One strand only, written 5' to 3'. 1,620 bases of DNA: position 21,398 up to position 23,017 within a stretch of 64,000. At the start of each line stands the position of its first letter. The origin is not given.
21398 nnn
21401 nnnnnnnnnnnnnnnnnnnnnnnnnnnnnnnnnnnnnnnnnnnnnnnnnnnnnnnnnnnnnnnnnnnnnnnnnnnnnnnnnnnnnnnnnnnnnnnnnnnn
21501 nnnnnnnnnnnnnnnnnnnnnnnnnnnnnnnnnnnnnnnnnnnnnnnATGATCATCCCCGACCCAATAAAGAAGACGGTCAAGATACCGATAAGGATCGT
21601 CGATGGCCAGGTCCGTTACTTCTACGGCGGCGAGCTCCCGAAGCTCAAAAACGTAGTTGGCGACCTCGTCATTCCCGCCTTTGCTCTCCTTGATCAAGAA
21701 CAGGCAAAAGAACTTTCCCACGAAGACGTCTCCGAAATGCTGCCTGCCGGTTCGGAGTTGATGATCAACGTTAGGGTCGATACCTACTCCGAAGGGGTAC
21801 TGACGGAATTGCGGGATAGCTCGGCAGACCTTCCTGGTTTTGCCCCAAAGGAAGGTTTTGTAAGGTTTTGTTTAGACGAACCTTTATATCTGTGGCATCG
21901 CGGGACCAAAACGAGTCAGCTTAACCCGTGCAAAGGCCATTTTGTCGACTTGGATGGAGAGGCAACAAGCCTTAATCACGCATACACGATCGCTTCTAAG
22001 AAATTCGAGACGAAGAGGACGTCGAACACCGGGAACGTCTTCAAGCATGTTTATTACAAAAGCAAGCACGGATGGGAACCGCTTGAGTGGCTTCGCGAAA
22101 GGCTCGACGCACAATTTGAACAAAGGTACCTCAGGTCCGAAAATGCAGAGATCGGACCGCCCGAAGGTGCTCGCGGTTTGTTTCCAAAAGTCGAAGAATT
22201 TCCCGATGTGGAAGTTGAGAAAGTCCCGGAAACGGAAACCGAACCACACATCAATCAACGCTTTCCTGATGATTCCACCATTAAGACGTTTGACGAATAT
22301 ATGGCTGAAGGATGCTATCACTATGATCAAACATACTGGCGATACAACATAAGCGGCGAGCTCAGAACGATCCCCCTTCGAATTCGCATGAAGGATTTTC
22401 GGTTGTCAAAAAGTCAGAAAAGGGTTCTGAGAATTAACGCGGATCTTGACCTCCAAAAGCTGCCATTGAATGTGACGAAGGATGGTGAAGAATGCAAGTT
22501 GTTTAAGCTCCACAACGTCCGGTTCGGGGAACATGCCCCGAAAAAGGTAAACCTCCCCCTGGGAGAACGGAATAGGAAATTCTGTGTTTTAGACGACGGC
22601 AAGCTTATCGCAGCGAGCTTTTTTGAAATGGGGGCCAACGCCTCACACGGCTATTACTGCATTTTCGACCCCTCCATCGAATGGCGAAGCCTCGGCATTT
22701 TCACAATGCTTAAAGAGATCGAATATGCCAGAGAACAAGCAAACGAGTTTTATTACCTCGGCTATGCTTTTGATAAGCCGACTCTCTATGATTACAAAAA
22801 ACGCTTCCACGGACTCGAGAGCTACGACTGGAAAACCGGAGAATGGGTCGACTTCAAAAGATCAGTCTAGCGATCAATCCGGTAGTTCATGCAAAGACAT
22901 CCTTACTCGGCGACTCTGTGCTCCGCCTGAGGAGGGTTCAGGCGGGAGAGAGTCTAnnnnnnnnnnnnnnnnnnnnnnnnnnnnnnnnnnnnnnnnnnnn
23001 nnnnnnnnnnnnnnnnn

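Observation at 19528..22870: Coupled three-gene operon (nucleotidase/ParB-like/alarmone-hydrolase fusion, histidine phosphatase, Bpt-like transferase) not matching any system I know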

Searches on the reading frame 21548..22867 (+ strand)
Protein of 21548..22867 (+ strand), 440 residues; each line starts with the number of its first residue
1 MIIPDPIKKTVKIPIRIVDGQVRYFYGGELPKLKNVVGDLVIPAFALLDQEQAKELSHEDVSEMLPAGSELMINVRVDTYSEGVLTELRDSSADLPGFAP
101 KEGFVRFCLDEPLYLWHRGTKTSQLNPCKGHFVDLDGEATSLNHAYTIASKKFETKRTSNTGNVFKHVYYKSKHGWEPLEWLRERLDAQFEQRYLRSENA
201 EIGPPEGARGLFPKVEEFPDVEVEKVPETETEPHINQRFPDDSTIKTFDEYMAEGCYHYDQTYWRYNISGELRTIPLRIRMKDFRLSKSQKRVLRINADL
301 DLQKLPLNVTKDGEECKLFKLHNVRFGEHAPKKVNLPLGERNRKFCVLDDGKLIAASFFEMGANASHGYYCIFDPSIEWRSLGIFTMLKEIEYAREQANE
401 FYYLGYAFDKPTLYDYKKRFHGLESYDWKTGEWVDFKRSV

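Call 3: search_protein_families(library=pfam, proteins=[window:21548-22867:+], max_evalue=0.1)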
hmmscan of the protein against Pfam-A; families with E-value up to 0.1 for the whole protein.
window:21548-22867:+ (440 aa): 3 families
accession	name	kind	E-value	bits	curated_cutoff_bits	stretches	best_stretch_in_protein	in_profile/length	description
PF04377.21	ATE_C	-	2.4e-16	60.9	25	1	343-425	38-120/122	Arginine-tRNA-protein transferase, C terminus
PF04376.19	ATE_N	-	0.038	14.7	27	1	242-292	21-72/72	Arginine-tRNA-protein transferase, N terminus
PF13480.13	Acetyltransf_6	-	0.097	13.3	22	0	344-417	74-142/143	Acetyltransferase (GNAT) domain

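Call 4: search_protein_families(library=padloc, proteins=[window:21548-22867:+], max_evalue=0.1)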
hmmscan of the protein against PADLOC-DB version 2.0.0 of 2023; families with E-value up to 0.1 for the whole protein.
window:21548-22867:+ (440 aa): 0 families

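Call 5: search_protein_families(library=ncbifam, proteins=[window:21548-22867:+], max_evalue=0.1)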
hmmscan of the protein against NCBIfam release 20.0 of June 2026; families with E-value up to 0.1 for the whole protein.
window:21548-22867:+ (440 aa): 7 families
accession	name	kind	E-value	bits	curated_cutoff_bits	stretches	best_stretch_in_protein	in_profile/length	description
NF002346.0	PRK01305.2-3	equivalog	1e-22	80.8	170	1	245-437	49-246/247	arginyltransferase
NF002342.0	PRK01305.1-3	equivalog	2.2e-16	60.2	205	1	274-436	71-238/239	arginyltransferase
NF002343.0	PRK01305.1-4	equivalog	3.8e-16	59.1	267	2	348-437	158-245/256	arginyltransferase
NF002341.0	PRK01305.1-1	equivalog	4.3e-16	59.3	252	1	252-437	51-241/247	arginyltransferase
NF002345.0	PRK01305.2-2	equivalog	6.1e-16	59.2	246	2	349-423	147-220/230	arginyltransferase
NF002344.0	PRK01305.2-1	equivalog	2.2e-14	53.7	252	1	237-423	25-221/241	arginyltransferase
NF002347.0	PRK01305.2-4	equivalog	3.4e-13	50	358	2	347-422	146-221/236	arginyltransferase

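Call 11: find_homologous_proteins(query=window:21548-22867:+)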
Query window:21548-22867:+ (440 aa): 92 proteins with E <= 0.001 among 3277 candidates.
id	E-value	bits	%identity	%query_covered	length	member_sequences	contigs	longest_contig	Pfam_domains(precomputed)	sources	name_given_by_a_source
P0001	0.0e+0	1035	100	100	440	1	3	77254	PF04377.22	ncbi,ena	-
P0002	2.5e-275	931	90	100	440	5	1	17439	PF04377.22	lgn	-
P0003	1.8e-263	892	86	100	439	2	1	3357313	PF04377.22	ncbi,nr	ncbi:MAG: hypothetical protein IPM28_09460 [Chloracidobacterium sp.]|nr:hypothetical protein [Chlora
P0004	2.8e-245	832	79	100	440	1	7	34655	PF04377.22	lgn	-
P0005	1.1e-242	824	79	100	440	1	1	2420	PF04377.22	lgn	-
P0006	1.1e-241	820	79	100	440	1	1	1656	PF04377.22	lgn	-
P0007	6.6e-226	768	74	100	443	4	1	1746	PF04377.22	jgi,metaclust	metaclust:\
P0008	4.4e-222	756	74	100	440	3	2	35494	PF04377.22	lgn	-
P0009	1.1e-218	745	72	100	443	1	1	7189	PF04377.22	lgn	-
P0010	1.9e-218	744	72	100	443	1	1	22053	PF04377.22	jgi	jgi:arginyl-tRNA--protein-N-Asp/Glu arginylyltransferase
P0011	7.4e-217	738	71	100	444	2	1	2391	PF04377.22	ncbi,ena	-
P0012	1.8e-177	609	62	100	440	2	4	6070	PF04377.22,PF04376.20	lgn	-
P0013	3.5e-157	542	57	100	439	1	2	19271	PF04377.22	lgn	-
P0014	3.8e-147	509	54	100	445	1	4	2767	PF04377.22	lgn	-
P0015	1.1e-146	507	56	100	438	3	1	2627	PF04377.22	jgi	jgi:arginine-tRNA-protein transferase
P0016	2.7e-143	496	53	100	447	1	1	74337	PF04377.22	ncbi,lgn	-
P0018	1.1e-142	494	54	100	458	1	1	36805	PF04377.22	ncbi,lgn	-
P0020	3.4e-117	410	46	99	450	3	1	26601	PF04377.22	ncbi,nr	ncbi:MAG: hypothetical protein JO053_06120 [Acidobacteria bacterium]|nr:hypothetical protein [Acidob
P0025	4.8e-101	357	53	46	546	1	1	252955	PF04377.22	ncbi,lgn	-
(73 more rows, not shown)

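Call 12: find_encoding_contigs(protein=P0003, flank=10000, max_places=2)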
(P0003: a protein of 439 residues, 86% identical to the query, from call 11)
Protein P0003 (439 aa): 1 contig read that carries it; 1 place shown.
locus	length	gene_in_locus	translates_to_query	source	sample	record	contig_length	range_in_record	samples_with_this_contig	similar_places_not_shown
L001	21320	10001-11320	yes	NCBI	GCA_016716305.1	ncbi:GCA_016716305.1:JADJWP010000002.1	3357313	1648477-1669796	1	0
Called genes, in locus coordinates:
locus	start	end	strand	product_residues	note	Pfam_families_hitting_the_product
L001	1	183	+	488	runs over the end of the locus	PF02646:RmuC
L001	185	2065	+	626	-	-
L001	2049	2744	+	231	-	-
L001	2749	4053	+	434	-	PF15611:EH_Signature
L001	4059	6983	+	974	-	PF00176:SNF2-rel_dom, PF04851:ResIII (weak), PF00271:Helicase_C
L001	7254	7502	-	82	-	-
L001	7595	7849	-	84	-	PF13560:HTH_31, PF12844:HTH_19, PF01381:HTH_3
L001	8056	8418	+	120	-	PF02805:Ada_Zn_binding (weak), PF27542:ArfC (weak)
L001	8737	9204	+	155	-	-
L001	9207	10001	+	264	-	PF00300:His_Phos_1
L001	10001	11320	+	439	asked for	PF04377:ATE_C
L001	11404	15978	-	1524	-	PF01833:TIG (faint), PF01839:FG-GAP (faint), PF19190:BACON_2 (weak), PF13517:FG-GAP_3 (weak)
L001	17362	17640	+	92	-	-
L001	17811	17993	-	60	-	-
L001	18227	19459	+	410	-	PF00486:Trans_reg_C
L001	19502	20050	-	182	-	-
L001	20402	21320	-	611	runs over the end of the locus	PF13481:AAA_25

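Call 13: find_encoding_contigs(protein=P0016, flank=10000, max_places=2)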
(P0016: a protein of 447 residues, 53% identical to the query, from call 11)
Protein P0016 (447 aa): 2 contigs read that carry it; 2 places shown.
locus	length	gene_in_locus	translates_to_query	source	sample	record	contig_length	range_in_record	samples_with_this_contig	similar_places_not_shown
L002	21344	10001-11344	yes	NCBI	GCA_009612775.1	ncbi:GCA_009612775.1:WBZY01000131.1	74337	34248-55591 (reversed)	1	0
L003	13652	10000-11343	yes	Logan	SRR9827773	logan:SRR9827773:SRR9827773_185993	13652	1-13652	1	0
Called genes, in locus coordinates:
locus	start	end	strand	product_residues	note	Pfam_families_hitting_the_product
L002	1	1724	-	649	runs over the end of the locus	PF00723:Glyco_hydro_15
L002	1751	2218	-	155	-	PF00293:NUDIX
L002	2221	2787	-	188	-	PF00578:AhpC-TSA, PF00085:Thioredoxin (weak), PF08534:Redoxin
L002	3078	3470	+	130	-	PF04324:Fer2_BFD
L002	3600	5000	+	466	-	PF01595:CNNM, PF00571:CBS, PF03471:CorC_HlyC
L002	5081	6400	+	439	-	PF03952:Enolase_N, PF00113:Enolase_C, PF13378:MR_MLE_C (weak)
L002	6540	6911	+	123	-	-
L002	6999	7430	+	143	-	PF13673:Acetyltransf_10, PF00583:Acetyltransf_1, PF13508:Acetyltransf_7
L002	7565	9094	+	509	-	PF01676:Metalloenzyme, PF06415:iPGM_N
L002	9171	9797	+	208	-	PF00265:TK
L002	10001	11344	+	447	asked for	PF04377:ATE_C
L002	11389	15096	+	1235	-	PF02574:S-methyl_trans, PF00809:Pterin_bind, PF02607:B12-binding_2, PF02310:B12-binding, PF02965:Met_synt_B12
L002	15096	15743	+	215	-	PF00149:Metallophos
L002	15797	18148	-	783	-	PF13583:Reprolysin_4, PF13688:Reprolysin_5, PF13574:Reprolysin_2, PF13582:Reprolysin_3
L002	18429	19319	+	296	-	PF01553:Acyltransferase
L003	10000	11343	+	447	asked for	PF04377:ATE_C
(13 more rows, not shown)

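Call 14: find_encoding_contigs(protein=P0020, flank=10000, max_places=2)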
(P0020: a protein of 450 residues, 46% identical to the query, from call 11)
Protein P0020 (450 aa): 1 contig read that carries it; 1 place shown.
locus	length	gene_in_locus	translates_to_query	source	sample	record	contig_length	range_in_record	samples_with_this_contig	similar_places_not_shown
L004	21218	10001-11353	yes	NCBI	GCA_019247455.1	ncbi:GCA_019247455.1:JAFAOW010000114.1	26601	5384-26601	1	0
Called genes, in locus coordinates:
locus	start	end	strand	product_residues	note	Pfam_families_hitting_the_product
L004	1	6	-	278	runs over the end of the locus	PF00528:BPD_transp_1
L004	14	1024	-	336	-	PF13531:SBP_bac_11, PF01547:SBP_bac_1 (weak), PF13416:SBP_bac_8 (weak)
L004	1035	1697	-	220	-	PF10677:DUF2490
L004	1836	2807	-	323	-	PF00781:DAGK_cat, PF19279:YegS_C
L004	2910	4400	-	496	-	PF05195:AMP_N, PF00557:Peptidase_M24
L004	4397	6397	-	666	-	PF25021:TEN_NHL (faint), PF01436:NHL (faint), PF08450:SGL (faint)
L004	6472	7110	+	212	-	PF06078:DUF937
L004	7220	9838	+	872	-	PF17900:Peptidase_M1_N, PF01433:Peptidase_M1, PF13646:HEAT_2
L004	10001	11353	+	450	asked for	PF04377:ATE_C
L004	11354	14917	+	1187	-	PF02574:S-methyl_trans, PF00809:Pterin_bind, PF02607:B12-binding_2, PF02310:B12-binding, PF02965:Met_synt_B12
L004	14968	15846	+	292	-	PF01553:Acyltransferase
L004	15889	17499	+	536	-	PF00083:Sugar_tr, PF07690:MFS_1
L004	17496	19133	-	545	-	PF00498:FHA (weak), PF00089:Trypsin (weak), PF13365:Trypsin_2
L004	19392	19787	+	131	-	PF01257:2Fe-2S_thioredx (weak)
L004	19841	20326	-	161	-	PF04480:DUF559, PF18741:MTES_1575 (weak)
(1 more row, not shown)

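Call 18: find_encoding_contigs(protein=P0004, flank=8000, max_places=2)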
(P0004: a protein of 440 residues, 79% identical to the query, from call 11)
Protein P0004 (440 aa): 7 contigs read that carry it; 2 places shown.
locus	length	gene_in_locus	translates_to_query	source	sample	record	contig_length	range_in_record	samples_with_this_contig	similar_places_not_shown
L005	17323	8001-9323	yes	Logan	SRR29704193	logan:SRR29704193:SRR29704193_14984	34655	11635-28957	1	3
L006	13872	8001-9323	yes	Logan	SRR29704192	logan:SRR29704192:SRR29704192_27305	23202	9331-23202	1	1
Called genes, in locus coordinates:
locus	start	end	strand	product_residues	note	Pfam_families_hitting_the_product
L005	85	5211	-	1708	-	PF13195:DUF4011, PF13086:AAA_11 (weak), PF13245:AAA_19 (faint), PF13604:AAA_30 (faint), PF13086:AAA_11 (weak), PF13087:AAA_12, PF18741:MTES_1575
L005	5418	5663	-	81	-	PF13560:HTH_31, PF12844:HTH_19, PF01381:HTH_3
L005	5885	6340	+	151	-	-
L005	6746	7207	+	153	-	-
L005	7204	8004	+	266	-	PF00300:His_Phos_1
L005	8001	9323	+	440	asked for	PF04377:ATE_C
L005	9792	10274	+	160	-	PF13274:SocA_Panacea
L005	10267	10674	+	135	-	-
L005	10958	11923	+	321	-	PF12773:DZR, PF13240:Zn_Ribbon_1 (faint), PF13248:Zn_ribbon_3 (faint)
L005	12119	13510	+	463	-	PF00929:RNase_T, PF08411:ExoI_SH3, PF26016:ExoI_C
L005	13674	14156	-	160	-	PF04545:Sigma70_r4 (faint)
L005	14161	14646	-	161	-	-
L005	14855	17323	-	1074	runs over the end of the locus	PF01734:Patatin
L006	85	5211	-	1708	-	PF13195:DUF4011, PF13086:AAA_11 (weak), PF13245:AAA_19 (faint), PF13604:AAA_30 (faint), PF13086:AAA_11 (weak), PF13087:AAA_12, PF18741:MTES_1575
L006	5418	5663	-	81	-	PF13560:HTH_31, PF12844:HTH_19, PF01381:HTH_3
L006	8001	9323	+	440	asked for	PF04377:ATE_C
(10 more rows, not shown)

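Call 19: find_encoding_contigs(protein=P0008, flank=8000, max_places=2)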
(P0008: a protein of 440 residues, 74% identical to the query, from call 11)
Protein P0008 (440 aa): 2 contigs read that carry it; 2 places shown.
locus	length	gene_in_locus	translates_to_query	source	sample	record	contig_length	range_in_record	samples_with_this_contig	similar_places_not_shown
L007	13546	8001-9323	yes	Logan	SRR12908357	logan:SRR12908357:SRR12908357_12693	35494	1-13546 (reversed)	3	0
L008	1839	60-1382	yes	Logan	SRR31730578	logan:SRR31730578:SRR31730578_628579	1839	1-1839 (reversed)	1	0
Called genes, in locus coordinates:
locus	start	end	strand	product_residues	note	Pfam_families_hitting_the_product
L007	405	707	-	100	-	PF18024:HTH_50 (weak), PF02954:HTH_8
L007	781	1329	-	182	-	PF00578:AhpC-TSA, PF02630:SCO1-SenC (faint), PF08534:Redoxin, PF20029:DUF6436 (weak), PF00085:Thioredoxin (faint), PF13098:Thioredoxin_2 (weak), PF13905:Thioredoxin_8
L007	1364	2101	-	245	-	PF02683:DsbD_TM, PF13386:DsbD_2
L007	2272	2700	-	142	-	PF00085:Thioredoxin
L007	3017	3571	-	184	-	PF02627:CMD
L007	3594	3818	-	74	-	PF01361:Tautomerase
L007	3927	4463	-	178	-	PF00440:TetR_N, PF16925:TetR_C_13, PF21993:TetR_C_13_2 (weak)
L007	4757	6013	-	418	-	PF00589:Phage_integrase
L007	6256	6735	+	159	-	-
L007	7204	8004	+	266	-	PF00300:His_Phos_1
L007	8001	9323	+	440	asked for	PF04377:ATE_C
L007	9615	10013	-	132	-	-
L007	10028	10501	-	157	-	-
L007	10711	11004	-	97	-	-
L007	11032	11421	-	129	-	-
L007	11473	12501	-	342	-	PF02012:BNR (faint), PF15902:Sortilin-Vps10 (weak), PF14870:PSII_BNR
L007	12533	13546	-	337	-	?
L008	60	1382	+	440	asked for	PF04377:ATE_C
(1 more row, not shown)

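Call 20: find_encoding_contigs(protein=P0013, flank=8000, max_places=2)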
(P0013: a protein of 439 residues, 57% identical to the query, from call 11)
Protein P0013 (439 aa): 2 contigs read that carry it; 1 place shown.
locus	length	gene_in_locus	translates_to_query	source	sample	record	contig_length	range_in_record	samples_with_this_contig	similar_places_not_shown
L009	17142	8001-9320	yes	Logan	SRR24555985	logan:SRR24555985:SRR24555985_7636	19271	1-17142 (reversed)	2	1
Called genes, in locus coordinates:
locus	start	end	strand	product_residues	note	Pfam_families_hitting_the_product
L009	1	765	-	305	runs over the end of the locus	PF00487:FA_desaturase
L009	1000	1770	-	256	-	PF04405:ScdA_N, PF01814:Hemerythrin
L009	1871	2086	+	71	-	PF12088:DUF3565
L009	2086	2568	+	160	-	PF01814:Hemerythrin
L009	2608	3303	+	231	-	PF00027:cNMP_binding, PF13545:HTH_Crp_2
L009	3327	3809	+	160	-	PF02308:MgtC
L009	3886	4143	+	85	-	PF00550:PP-binding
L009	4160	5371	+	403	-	PF00109:ketoacyl-synt, PF02801:Ketoacyl-synt_C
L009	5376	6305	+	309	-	PF03279:Lip_A_acyltrans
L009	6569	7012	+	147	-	PF13328:HD_4 (weak)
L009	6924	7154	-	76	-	-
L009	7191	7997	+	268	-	PF00300:His_Phos_1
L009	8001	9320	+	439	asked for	PF04377:ATE_C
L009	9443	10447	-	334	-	PF01515:PTA_PTB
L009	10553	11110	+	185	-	PF06803:DUF1232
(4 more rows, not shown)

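Call 21: find_encoding_contigs(protein=P0010, flank=8000, max_places=2)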
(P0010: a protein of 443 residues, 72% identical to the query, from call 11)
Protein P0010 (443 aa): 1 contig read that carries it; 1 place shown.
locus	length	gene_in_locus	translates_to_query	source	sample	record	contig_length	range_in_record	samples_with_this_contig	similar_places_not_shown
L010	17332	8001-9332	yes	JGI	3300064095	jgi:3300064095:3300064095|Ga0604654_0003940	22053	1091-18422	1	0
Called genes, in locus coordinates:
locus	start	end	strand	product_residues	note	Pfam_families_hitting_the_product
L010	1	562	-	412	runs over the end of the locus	PF01420:Methylase_S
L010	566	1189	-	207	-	-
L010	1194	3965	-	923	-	PF00270:DEAD, PF04851:ResIII, PF18766:SWI2_SNF2, PF08463:EcoEI_R_C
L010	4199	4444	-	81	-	PF13560:HTH_31 (faint), PF12844:HTH_19, PF01381:HTH_3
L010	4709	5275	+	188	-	-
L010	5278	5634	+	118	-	PF02805:Ada_Zn_binding (weak), PF27542:ArfC (weak)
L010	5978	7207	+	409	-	PF06941:NT5C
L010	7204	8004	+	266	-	PF00300:His_Phos_1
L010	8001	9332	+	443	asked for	PF04377:ATE_C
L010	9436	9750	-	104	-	-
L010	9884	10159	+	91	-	-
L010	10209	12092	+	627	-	PF01223:Endonuclease_NS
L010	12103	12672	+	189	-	PF03683:UPF0175 (faint), PF24001:DUF7317 (faint), PF01047:MarR (faint), PF02796:HTH_7 (faint), PF08281:Sigma70_r4_2 (faint), PF13384:HTH_23 (faint), PF13404:HTH_AsnC-type (faint), PF13412:HTH_24 (faint), +4 more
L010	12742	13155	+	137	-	PF12833:HTH_18 (faint), PF15978:TnsD (faint), PF01047:MarR (faint), PF01527:HTH_Tnp_1 (faint), PF02796:HTH_7 (faint), PF13412:HTH_24 (faint), PF13936:HTH_38 (faint), PF14420:Clr5 (faint), +10 more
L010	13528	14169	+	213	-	PF00730:HhH-GPD, PF00633:HHH, PF10576:EndIII_4Fe-2S (weak)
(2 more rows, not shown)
